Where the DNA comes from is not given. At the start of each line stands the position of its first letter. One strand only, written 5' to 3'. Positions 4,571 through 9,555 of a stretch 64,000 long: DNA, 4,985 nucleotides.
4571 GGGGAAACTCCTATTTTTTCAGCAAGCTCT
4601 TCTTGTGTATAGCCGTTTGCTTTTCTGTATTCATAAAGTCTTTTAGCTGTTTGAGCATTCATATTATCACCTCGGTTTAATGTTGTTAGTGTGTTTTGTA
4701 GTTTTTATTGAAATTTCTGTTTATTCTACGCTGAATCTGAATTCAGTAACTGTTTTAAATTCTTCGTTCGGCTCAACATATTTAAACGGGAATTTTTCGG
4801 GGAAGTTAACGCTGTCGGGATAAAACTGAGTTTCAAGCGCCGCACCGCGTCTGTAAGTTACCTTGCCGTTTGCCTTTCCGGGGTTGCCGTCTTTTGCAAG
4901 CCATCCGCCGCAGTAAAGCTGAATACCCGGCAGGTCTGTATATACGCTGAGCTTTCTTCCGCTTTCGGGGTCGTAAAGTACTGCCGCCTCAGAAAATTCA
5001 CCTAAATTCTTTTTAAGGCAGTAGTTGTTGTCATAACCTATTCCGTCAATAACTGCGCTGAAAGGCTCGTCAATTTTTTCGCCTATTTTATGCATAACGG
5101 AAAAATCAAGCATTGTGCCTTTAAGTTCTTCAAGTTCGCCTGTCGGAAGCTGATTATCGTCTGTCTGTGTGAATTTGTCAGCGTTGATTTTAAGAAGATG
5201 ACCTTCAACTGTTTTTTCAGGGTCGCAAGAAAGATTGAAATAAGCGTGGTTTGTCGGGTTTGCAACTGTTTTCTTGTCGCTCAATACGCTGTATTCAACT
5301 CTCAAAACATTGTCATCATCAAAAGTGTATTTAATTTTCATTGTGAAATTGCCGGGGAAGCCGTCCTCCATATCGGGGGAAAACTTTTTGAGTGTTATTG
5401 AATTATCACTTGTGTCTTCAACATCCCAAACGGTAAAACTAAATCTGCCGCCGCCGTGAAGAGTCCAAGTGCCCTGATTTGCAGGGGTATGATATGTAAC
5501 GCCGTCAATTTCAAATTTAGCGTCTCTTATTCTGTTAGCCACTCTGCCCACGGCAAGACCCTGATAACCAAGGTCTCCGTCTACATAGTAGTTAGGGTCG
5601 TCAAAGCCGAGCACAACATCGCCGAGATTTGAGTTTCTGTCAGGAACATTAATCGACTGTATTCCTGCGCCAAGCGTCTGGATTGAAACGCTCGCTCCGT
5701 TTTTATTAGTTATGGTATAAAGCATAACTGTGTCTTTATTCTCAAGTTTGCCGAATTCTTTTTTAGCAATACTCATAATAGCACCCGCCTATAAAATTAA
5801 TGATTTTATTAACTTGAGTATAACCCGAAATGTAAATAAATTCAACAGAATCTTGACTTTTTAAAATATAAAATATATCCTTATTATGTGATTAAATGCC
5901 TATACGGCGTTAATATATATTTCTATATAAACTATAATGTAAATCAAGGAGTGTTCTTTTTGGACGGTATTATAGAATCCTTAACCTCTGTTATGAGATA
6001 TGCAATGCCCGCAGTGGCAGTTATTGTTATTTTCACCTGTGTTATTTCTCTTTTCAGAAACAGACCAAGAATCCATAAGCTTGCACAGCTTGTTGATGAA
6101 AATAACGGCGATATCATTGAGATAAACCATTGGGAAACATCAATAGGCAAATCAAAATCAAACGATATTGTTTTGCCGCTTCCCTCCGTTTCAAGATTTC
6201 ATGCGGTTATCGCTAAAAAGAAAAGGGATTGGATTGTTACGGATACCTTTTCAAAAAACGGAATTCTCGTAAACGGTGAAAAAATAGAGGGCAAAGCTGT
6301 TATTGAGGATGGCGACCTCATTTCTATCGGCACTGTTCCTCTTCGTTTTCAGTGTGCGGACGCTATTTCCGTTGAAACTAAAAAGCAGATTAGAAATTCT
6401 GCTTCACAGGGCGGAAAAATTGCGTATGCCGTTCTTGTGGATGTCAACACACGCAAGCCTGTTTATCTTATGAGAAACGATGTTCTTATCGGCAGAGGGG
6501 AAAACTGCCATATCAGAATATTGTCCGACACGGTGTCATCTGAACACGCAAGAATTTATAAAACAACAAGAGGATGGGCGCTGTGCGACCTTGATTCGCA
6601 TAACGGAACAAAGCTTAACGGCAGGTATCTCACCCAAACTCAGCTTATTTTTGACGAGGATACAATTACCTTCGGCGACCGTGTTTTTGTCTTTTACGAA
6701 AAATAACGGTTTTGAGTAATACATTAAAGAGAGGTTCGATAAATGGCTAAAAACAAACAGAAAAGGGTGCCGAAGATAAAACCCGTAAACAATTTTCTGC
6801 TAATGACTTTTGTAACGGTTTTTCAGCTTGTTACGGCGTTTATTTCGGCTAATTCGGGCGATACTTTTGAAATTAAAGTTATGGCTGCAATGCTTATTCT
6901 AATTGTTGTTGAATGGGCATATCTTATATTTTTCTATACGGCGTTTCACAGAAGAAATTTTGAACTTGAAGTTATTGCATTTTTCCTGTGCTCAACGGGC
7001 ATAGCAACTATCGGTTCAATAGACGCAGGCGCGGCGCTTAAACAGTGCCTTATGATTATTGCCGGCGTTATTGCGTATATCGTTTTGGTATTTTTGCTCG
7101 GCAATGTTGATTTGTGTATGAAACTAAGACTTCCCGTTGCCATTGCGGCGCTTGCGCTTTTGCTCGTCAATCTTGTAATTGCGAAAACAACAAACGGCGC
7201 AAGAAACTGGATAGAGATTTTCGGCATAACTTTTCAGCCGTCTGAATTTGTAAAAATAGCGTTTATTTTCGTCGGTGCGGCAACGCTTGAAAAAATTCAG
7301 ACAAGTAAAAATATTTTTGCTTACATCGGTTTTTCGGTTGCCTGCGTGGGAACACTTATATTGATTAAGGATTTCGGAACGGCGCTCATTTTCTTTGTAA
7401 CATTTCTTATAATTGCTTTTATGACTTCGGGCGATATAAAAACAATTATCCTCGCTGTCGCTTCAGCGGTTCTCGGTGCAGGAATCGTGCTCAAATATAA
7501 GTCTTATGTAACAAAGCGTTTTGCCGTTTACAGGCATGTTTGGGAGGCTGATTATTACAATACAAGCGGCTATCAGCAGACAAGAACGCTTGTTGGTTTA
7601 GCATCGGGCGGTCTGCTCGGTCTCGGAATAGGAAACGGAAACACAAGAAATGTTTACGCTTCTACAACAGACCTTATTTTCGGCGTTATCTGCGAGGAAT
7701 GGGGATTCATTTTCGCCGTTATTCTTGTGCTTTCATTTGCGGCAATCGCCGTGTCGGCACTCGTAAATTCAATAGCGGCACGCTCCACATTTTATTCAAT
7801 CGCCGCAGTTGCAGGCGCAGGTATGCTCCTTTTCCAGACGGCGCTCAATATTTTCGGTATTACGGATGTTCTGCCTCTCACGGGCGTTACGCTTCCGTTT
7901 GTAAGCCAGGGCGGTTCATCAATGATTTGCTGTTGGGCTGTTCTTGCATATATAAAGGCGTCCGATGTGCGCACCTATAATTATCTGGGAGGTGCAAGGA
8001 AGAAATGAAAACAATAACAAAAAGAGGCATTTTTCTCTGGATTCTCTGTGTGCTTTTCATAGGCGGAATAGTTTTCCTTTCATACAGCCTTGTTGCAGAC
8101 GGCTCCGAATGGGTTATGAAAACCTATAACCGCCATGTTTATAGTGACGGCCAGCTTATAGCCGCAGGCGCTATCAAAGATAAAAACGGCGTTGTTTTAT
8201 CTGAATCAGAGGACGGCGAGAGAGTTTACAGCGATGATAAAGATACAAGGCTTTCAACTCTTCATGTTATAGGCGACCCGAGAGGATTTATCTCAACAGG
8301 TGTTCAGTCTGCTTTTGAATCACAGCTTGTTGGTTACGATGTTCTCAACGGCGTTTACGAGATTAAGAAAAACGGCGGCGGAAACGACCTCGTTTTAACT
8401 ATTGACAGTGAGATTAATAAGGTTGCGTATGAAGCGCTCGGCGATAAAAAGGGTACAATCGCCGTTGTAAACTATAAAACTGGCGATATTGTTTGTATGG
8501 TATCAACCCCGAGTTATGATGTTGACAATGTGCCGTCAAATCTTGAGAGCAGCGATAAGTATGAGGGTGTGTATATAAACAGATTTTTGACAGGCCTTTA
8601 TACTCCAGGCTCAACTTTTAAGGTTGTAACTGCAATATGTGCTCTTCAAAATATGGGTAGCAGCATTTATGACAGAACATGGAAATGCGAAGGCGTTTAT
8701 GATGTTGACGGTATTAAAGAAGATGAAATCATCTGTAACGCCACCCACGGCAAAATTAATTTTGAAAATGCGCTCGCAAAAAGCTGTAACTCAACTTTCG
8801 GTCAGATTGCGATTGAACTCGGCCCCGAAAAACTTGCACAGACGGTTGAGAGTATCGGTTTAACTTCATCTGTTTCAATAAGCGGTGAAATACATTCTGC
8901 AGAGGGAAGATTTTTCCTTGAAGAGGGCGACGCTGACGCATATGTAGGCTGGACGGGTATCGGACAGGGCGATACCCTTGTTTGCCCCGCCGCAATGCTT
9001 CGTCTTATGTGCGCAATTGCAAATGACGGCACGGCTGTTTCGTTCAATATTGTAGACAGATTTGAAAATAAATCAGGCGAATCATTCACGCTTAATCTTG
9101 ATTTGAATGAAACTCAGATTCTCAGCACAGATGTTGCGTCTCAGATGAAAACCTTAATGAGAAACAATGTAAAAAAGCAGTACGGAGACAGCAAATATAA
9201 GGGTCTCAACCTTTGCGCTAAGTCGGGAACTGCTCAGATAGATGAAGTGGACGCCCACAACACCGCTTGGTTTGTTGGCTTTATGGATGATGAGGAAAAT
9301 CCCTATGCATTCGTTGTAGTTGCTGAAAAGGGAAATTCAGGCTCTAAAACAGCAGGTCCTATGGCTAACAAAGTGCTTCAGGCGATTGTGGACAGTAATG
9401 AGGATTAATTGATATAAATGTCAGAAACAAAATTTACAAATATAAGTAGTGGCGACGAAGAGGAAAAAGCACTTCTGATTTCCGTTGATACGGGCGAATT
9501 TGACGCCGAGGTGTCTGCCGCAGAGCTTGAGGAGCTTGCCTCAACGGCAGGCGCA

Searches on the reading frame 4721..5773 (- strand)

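Call 51: search_protein_families(library=ncbifam, proteins=[window:4721-5773:-], max_evalue=1e-10)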
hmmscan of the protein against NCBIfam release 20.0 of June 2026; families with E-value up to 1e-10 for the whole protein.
window:4721-5773:- (350 aa): 2 families
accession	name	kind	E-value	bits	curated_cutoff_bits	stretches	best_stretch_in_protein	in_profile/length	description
TIGR02636.1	galM_Leloir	equivalog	1.7e-85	287.1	397.65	1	15-348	3-336/336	galactose-1-epimerase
NF008277.0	PRK11055.1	subfamily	5.4e-74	249.4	240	1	15-349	15-348/349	galactose-1-epimerase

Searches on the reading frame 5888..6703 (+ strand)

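Call 51: search_protein_families(library=ncbifam, proteins=[window:5888-6703:+], max_evalue=1e-10)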
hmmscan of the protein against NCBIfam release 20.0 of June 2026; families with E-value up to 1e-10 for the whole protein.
window:5888-6703:+ (272 aa): 4 families
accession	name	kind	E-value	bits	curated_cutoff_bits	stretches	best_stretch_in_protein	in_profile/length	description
NF049868.1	FhaB_Rv0019c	equivalog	4.7e-28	98.2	125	1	179-266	68-155/158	FHA domain-containing protein FhaB/FipA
NF052573.1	HisKinEspAMyxo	equivalog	2.6e-16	58.8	1400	0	194-263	43-112/755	serine histidine kinase EspA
TIGR03354.1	VI_FHA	hypoth_equivalog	5.4e-16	59.4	120.25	0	79-160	21-107/420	type VI secretion system-associated FHA domain protein TagH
NF041660.2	oxygluDhInhib_OdhI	equivalog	8.7e-13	48.3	200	0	72-154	46-127/130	oxoglutarate dehydrogenase inhibitor Odhl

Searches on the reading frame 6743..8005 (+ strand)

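Call 51: search_protein_families(library=ncbifam, proteins=[window:6743-8005:+], max_evalue=1e-10)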
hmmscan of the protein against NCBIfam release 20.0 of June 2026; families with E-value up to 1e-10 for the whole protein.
window:6743-8005:+ (421 aa): 6 families
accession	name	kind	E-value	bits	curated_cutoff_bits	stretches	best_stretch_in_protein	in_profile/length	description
TIGR02614.1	ftsW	equivalog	5.7e-61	206.6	337.5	1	97-406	37-352/357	putative lipid II flippase FtsW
TIGR02210.1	rodA_shape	equivalog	4.1e-48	164.3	336.7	1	77-406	6-351/357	rod shape-determining protein RodA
TIGR02615.1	spoVE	exception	3.9e-39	135.1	448.8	1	100-397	40-342/354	stage V sporulation protein E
NF008042.0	PRK10774.1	equivalog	9.9e-28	97.2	493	1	110-402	77-383/405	cell division protein FtsW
NF037961.1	RodA_shape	subfamily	9.6e-22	77.9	150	1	273-404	270-403/415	rod shape-determining protein RodA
NF008060.0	PRK10794.1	equivalog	1.1e-17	64.1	590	1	97-402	45-354/370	peptidoglycan glycosyltransferase MrdB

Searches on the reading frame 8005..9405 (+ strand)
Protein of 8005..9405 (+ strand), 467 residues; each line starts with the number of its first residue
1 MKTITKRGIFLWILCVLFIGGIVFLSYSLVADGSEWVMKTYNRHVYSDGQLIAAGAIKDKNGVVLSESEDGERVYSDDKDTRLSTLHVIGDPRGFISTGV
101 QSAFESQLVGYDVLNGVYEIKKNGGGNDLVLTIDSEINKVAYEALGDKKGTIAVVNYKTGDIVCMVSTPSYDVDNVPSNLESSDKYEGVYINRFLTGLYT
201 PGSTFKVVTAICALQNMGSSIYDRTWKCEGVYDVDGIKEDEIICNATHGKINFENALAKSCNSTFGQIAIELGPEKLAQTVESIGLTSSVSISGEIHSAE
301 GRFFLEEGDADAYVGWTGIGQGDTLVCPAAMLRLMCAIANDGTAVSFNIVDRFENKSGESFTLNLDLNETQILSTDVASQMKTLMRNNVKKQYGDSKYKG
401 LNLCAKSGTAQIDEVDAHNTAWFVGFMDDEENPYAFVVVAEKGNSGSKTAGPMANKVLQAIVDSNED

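Call 51: search_protein_families(library=ncbifam, proteins=[window:8005-9405:+], max_evalue=1e-10)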
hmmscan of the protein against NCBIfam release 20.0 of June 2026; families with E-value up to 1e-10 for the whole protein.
window:8005-9405:+ (467 aa): 15 families
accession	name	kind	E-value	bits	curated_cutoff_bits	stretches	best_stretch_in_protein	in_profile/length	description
TIGR03423.1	pbp2_mrdA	equivalog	8e-58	196.4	455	1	122-463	222-592/593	penicillin-binding protein 2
TIGR02214.1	spoVD_pbp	equivalog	6.9e-34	117.2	688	1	119-462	203-551/636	stage V sporulation protein D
NF051842.1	PBP4_5_Efaec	equivalog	2e-32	112.4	700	1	122-461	328-665/668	penicillin-binding protein PBP4(5)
NF000237.1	MECA_PBP2A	equivalog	1.8e-24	86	750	1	121-439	316-631/668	PBP2a family beta-lactam-resistant peptidoglycan transpeptidase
NF000410.1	MECA1_pure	exception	1.2e-22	79.8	1480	1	117-439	311-631/666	PBP2a family beta-lactam-resistant peptidoglycan transpeptidase MecA1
NF000407.1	MECC_PBP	exception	2.2e-22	79.1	1500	1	121-446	313-637/665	PBP2a family beta-lactam-resistant peptidoglycan transpeptidase MecC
NF000409.1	MECA_pure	exception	2.5e-22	79.1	1490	1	121-439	316-631/668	PBP2a family beta-lactam-resistant peptidoglycan transpeptidase MecA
NF000408.1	MECA2_pure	exception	4.7e-22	78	1525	1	121-439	316-631/668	PBP2a family beta-lactam-resistant peptidoglycan transpeptidase MecA2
NF033378.1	MECD_PBP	exception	3.5e-20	71.9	1450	1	121-459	319-660/678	PBP2a family beta-lactam-resistant peptidoglycan transpeptidase MecD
NF000406.1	MECB_PBP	exception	1.2e-19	70.2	1450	1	118-442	313-640/674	PBP2a family beta-lactam-resistant peptidoglycan transpeptidase MecB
NF008061.0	PRK10795.1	equivalog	1.4e-17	63.5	962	1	124-419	246-558/634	peptidoglycan DD-transpeptidase MrdA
TIGR02074.1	PBP_1a_fam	subfamily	1.8e-15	56.7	508.75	1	147-429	257-497/535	PBP1A family penicillin-binding protein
NF051885.1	tranpepglycosPbpC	equivalog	2.7e-13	49.4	900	0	335-429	469-558/632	multimodular transpeptidase-transglycosylase PbpC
NF053573.1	PBP2_PenA_Neis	exception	1.8e-12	46.6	1105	0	125-458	231-557/572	peptidoglycan D,D-transpeptidase PBP2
NF038271.1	strep_PBP2X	exception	8.1e-12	44.1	1050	1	127-439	257-574/750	penicillin-binding protein PBP2X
